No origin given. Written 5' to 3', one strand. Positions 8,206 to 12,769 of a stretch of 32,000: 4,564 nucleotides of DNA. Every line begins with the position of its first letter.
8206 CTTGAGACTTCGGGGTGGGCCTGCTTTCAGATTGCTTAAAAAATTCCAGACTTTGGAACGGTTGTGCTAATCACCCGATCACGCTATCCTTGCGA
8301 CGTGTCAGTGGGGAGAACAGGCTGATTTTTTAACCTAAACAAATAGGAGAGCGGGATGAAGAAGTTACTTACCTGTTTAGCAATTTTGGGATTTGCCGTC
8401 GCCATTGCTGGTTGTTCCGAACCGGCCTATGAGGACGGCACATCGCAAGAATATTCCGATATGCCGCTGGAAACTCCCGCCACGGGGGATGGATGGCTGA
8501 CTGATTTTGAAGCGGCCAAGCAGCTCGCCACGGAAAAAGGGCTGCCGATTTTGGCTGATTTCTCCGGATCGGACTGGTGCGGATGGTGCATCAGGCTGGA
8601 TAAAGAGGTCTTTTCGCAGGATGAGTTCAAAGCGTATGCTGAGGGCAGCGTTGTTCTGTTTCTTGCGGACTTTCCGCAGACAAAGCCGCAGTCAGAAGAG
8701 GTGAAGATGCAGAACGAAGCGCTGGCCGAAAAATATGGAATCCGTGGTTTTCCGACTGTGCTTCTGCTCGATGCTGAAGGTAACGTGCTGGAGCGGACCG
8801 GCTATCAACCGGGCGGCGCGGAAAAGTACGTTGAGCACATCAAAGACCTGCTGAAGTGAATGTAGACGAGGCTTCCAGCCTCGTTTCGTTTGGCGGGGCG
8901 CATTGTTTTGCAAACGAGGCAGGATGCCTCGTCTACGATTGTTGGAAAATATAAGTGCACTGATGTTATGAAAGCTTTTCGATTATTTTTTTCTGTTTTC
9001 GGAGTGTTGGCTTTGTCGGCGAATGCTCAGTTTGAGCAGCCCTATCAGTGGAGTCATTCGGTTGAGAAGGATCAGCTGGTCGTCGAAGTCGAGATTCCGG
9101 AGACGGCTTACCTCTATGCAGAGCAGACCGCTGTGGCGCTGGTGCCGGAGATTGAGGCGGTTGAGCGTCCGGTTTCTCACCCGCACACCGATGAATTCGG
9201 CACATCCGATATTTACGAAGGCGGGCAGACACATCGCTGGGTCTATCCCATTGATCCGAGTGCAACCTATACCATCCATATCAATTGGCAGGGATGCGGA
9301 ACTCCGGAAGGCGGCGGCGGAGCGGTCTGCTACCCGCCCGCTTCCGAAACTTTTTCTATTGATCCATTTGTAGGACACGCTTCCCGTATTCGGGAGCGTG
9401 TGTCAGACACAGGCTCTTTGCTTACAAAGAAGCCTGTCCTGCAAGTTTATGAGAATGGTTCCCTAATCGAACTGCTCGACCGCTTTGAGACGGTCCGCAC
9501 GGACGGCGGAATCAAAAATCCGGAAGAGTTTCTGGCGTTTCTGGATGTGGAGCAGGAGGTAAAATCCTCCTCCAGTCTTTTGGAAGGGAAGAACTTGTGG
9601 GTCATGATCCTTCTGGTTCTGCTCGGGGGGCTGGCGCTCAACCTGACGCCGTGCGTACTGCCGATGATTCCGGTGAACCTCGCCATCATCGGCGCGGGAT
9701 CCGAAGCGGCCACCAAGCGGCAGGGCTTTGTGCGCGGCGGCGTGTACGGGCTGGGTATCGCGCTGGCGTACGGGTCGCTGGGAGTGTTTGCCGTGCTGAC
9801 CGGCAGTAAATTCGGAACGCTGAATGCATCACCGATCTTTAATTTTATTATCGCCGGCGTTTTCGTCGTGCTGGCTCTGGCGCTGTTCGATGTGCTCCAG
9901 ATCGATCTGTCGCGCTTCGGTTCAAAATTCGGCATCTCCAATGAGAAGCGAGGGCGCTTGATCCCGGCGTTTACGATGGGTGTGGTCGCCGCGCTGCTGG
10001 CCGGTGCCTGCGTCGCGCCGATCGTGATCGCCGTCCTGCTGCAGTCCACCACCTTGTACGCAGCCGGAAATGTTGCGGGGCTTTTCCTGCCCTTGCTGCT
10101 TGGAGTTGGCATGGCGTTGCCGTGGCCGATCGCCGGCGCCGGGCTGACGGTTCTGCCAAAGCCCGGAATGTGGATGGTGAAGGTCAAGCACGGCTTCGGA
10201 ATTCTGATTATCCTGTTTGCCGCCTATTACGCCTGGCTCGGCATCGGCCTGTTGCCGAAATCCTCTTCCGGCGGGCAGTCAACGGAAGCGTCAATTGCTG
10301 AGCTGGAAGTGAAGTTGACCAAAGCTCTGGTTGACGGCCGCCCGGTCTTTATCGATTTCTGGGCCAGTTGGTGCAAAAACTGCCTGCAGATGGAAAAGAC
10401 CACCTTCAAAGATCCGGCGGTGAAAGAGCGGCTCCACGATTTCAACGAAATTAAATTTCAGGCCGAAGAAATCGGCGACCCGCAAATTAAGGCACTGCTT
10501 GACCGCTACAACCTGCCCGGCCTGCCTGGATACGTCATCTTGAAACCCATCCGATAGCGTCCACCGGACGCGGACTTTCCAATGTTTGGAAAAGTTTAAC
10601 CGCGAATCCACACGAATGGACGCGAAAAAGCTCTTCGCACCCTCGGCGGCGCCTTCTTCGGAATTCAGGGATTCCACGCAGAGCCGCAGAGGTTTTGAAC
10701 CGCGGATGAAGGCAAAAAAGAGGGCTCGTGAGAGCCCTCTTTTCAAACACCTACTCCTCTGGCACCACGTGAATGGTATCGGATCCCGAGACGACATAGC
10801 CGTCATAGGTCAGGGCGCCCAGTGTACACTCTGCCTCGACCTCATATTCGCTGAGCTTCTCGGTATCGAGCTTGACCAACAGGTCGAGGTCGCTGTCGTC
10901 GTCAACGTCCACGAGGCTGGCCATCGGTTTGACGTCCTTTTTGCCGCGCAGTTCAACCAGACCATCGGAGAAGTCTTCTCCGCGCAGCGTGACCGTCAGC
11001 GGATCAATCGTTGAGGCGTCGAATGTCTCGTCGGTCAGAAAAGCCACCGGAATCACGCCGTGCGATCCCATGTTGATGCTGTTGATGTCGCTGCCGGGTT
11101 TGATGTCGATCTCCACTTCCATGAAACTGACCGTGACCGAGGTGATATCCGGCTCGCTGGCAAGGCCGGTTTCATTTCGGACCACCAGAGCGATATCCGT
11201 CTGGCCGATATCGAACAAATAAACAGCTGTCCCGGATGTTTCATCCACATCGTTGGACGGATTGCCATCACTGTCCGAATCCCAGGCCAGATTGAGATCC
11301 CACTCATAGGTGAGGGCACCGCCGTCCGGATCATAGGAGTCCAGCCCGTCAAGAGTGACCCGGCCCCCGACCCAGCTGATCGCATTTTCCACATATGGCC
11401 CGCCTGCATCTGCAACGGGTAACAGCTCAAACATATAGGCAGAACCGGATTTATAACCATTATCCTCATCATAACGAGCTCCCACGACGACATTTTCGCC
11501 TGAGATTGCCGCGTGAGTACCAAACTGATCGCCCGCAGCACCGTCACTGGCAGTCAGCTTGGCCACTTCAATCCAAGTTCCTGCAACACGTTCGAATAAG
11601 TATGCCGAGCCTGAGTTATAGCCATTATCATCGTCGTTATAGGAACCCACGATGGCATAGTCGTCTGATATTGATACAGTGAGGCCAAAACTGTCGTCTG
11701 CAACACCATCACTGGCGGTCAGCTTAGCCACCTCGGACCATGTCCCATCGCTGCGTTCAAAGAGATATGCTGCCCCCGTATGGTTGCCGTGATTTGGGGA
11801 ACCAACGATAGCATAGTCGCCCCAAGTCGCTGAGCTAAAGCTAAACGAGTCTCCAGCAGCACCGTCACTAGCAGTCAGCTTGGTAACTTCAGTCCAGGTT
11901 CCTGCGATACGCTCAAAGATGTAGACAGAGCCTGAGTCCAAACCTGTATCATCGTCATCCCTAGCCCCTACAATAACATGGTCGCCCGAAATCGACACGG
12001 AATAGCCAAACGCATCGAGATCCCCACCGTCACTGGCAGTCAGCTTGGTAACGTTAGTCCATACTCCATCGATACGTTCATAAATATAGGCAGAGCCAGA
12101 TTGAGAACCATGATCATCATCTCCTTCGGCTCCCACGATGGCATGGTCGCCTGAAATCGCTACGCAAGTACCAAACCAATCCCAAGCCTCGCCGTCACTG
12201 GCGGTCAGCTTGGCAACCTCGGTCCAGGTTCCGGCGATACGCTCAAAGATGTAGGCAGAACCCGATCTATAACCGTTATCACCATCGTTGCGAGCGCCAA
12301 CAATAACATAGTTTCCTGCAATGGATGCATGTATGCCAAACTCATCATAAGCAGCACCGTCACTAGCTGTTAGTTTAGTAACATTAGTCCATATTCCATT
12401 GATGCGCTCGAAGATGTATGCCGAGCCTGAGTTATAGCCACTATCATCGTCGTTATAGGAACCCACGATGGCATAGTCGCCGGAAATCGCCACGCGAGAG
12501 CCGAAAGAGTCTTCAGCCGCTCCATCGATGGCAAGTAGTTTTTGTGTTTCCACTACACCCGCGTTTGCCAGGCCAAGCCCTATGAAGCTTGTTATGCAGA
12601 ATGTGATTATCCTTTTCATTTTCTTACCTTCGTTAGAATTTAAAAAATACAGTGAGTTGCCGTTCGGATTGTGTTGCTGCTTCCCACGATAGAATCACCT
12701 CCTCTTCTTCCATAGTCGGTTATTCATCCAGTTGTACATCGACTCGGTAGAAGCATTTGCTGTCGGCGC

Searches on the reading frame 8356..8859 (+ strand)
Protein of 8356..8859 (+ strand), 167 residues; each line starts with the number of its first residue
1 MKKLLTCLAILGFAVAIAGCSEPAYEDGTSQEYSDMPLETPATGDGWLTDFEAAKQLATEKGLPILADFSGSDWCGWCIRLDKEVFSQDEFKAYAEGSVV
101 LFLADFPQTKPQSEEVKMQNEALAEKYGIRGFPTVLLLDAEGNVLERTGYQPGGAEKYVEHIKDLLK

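Call 47: search_protein_families(library=pfam, proteins=[window:8356-8859:+], max_evalue=0.0001)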
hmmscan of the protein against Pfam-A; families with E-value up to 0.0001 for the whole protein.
window:8356-8859:+ (167 aa): 3 families
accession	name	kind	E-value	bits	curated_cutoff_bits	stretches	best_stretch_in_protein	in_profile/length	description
PF13098.12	Thioredoxin_2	-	2.4e-15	57.2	27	1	58-152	1-96/104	Thioredoxin-like domain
PF13899.12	Thioredoxin_7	-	6.1e-13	49.1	27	1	47-140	2-83/83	Thioredoxin-like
PF03190.21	Thioredox_DsbH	-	5.3e-06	26.9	27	1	47-166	22-137/163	Protein of unknown function, DUF255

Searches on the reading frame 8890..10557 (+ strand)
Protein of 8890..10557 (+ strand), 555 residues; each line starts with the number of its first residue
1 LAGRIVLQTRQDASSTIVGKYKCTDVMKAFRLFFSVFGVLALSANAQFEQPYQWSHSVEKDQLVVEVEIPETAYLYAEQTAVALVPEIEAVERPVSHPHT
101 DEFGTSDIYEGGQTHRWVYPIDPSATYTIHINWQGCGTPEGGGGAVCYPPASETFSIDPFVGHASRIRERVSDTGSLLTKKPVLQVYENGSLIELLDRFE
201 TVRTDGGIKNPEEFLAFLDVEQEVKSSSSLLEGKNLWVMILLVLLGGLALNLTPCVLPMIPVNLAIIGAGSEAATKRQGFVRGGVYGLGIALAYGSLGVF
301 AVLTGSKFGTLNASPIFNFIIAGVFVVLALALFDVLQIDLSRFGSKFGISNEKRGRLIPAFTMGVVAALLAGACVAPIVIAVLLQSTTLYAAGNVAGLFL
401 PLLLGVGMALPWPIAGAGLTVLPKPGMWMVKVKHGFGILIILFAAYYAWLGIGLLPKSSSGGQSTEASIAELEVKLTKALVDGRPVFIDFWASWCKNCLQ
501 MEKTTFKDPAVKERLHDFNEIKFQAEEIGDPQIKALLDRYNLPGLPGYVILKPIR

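Call 47: search_protein_families(library=pfam, proteins=[window:8890-10557:+], max_evalue=0.0001)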
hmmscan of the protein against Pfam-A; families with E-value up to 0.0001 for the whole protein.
window:8890-10557:+ (555 aa): 4 families
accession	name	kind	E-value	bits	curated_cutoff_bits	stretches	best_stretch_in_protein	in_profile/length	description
PF02683.22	DsbD_TM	-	1.4e-34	119.7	27.1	1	237-446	2-213/219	Cytochrome C biogenesis protein transmembrane domain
PF11412.14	DsbD_N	-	1.8e-09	38.1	25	1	52-158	11-118/119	Thiol:disulfide interchange protein DsbD, N-terminal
PF13899.12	Thioredoxin_7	-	1.5e-08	35.1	27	1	471-553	5-83/83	Thioredoxin-like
PF13098.12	Thioredoxin_2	-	1.1e-06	29.3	27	1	482-550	4-81/104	Thioredoxin-like domain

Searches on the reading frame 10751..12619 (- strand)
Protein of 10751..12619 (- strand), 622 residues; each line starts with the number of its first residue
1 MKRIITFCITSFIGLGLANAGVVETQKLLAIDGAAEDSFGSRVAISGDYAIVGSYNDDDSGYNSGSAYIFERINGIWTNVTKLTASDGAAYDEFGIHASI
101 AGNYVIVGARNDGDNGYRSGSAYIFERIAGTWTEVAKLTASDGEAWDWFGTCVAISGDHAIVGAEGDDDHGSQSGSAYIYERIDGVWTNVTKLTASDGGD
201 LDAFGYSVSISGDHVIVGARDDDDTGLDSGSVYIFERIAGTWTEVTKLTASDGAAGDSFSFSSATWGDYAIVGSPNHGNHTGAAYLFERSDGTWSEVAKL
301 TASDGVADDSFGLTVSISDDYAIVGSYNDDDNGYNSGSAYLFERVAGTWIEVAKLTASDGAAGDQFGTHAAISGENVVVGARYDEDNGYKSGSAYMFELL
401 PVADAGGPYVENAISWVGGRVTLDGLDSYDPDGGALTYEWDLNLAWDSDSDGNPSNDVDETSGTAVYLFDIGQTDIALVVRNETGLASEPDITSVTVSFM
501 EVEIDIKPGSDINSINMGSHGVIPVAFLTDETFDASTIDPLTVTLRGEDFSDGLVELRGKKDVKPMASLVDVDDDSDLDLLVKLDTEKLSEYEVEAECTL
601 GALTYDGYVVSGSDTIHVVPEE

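Call 47: search_protein_families(library=pfam, proteins=[window:10751-12619:-], max_evalue=0.0001)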
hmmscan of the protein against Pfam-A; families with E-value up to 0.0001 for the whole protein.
window:10751-12619:- (622 aa): 2 families
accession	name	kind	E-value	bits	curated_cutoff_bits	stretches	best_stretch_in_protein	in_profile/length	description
PF14312.12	FG-GAP_2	-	3.4e-130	424.6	23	7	132-180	1-49/49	FG-GAP repeat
PF21506.2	Knl-2-like_dom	-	3.1e-06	27.4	27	0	290-307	23-40/54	Kinetochore null protein 2-like domain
